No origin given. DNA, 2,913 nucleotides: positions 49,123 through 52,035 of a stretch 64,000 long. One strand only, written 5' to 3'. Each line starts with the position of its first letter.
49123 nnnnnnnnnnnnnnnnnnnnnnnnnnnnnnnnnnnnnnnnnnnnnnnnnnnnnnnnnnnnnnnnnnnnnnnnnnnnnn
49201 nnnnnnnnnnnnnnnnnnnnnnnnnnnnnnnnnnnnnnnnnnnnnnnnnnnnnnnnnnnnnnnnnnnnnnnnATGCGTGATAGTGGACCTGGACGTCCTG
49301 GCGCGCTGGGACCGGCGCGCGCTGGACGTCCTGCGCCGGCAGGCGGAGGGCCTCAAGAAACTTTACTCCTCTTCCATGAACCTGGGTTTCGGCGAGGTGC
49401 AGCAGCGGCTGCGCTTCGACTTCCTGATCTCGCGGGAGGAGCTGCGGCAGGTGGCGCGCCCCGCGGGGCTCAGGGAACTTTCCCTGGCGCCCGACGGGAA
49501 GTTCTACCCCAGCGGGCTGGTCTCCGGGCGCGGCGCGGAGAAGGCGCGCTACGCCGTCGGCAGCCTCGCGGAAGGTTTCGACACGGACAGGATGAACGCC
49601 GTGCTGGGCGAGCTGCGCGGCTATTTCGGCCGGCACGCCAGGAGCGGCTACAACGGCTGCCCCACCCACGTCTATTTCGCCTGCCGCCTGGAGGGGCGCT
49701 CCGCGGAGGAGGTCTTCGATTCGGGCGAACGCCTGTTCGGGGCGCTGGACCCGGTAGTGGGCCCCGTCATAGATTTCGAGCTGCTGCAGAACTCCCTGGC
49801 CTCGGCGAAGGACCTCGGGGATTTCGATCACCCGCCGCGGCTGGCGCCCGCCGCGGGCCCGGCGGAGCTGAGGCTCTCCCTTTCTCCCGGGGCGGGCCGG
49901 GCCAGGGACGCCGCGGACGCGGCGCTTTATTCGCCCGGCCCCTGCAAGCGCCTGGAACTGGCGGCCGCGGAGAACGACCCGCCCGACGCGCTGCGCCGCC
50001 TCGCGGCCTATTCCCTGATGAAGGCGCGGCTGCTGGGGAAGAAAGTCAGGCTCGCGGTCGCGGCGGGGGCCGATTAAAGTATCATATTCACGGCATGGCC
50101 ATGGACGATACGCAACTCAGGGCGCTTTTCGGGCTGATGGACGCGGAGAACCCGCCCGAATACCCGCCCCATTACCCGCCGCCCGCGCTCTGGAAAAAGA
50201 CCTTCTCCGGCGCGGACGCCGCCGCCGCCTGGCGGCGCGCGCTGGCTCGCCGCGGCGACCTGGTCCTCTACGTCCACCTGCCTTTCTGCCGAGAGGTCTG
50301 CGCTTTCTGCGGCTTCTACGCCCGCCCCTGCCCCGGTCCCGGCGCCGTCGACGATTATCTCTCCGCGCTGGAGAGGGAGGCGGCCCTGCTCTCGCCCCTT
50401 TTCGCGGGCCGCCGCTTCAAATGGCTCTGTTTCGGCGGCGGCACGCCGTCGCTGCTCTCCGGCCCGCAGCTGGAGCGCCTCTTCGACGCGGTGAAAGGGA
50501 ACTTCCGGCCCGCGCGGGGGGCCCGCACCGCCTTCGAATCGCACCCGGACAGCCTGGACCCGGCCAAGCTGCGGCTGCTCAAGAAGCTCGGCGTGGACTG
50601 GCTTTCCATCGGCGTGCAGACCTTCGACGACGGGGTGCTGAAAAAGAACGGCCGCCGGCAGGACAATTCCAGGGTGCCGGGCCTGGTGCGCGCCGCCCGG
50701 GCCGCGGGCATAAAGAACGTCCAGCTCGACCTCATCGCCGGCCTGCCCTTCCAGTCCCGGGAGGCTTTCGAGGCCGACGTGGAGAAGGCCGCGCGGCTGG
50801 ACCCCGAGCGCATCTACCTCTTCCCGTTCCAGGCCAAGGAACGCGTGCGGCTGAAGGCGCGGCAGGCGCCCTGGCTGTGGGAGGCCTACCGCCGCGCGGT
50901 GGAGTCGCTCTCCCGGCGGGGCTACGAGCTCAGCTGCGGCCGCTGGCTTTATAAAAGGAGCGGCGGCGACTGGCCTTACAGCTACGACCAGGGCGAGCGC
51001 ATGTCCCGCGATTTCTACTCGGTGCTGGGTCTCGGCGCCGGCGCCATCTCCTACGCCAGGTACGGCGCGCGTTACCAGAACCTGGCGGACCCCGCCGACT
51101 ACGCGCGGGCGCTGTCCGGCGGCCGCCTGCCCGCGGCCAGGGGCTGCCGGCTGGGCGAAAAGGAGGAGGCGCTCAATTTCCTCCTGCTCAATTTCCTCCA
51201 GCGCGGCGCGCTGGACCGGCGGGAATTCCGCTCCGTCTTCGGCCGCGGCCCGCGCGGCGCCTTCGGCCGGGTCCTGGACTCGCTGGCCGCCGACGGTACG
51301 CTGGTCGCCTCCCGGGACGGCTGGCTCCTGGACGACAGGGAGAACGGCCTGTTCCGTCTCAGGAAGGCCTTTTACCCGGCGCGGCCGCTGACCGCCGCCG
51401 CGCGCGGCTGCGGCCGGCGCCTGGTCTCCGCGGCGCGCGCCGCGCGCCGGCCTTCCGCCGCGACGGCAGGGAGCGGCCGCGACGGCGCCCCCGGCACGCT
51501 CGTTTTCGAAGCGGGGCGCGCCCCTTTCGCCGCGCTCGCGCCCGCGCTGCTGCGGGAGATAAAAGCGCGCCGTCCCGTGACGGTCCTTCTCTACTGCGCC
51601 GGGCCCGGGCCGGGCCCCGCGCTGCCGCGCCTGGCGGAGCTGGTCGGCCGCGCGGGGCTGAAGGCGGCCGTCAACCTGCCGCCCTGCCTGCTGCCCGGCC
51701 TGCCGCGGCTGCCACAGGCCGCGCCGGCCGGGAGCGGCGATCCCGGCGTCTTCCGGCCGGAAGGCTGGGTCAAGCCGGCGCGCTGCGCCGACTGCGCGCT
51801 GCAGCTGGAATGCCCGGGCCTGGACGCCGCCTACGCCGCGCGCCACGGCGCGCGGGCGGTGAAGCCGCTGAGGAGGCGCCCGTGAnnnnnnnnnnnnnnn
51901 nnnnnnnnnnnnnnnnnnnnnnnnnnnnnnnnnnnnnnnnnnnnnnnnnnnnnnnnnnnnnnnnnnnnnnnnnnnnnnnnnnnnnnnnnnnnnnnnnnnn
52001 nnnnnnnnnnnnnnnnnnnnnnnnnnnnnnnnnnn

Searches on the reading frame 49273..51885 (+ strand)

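Call 74: search_protein_families(library=pfam, proteins=[window:49273-51885:+], max_evalue=0.001)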
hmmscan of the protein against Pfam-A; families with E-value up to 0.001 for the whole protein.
window:49273-51885:+ (870 aa): 1 family
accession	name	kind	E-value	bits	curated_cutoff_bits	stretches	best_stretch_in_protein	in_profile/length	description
PF04055.27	Radical_SAM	-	6.5e-20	72.4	29.5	1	333-505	1-165/166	Radical SAM superfamily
